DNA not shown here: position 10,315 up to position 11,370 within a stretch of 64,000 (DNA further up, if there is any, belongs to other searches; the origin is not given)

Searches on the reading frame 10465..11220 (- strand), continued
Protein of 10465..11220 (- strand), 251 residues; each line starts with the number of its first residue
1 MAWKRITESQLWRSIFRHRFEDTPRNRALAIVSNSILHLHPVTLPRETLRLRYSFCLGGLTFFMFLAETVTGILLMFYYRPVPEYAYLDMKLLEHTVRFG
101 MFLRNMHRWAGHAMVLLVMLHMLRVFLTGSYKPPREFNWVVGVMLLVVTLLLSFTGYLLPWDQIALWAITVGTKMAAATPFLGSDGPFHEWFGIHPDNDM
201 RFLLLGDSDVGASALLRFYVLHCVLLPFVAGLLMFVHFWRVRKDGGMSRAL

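Call 73: find_encoding_contigs(protein=P0254, flank=10000, max_places=1)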
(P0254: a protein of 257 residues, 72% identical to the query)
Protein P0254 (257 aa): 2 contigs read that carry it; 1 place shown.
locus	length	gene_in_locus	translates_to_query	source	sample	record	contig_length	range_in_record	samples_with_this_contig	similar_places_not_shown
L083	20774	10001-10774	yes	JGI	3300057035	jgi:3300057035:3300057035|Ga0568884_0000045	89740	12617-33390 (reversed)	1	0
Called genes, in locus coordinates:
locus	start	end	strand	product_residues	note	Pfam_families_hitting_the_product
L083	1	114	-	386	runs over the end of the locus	PF17170:DUF5128 (faint), PF08450:SGL (faint), PF01436:NHL (faint)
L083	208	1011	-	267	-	PF14522:Cytochrome_C7 (faint), PF09699:Paired_CXXCH_1 (weak)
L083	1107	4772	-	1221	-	PF00801:PKD (faint), PF22113:Mtrc-MtrF_II-IV_dom (faint), PF14522:Cytochrome_C7 (faint), PF14537:Cytochrom_c3_2 (faint), PF18911:PKD_4 (faint), PF13620:CarboxypepD_reg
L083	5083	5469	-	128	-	PF00072:Response_reg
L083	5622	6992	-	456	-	PF00072:Response_reg, PF00158:Sigma54_activat, PF13191:AAA_16 (weak), PF14532:Sigma54_activ_2, PF25601:AAA_lid_14, PF02954:HTH_8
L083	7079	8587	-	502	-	PF21563:Mcp40H-20_sensor, PF00672:HAMP, PF00512:HisKA, PF02518:HATPase_c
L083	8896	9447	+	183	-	PF00355:Rieske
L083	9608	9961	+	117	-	PF14697:Fer4_21 (faint), PF12797:Fer4_2 (faint)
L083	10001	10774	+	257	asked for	PF00033:Cytochrome_B, PF13631:Cytochrom_B_N_2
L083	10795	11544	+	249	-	PF00032:Cytochrom_B_C (weak)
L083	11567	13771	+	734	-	PF13442:Cytochrome_CBB3 (faint), PF14522:Cytochrome_C7 (faint), PF00034:Cytochrom_C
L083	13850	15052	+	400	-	PF02770:Acyl-CoA_dh_M, PF00441:Acyl-CoA_dh_1, PF08028:Acyl-CoA_dh_2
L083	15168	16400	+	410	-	PF00108:Thiolase_N, PF00109:ketoacyl-synt (weak), PF08545:ACP_syn_III (faint), PF02803:Thiolase_C (weak), PF22691:Thiolase_C_1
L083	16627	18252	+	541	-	PF00501:AMP-binding, PF13193:AMP-binding_C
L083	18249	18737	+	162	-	-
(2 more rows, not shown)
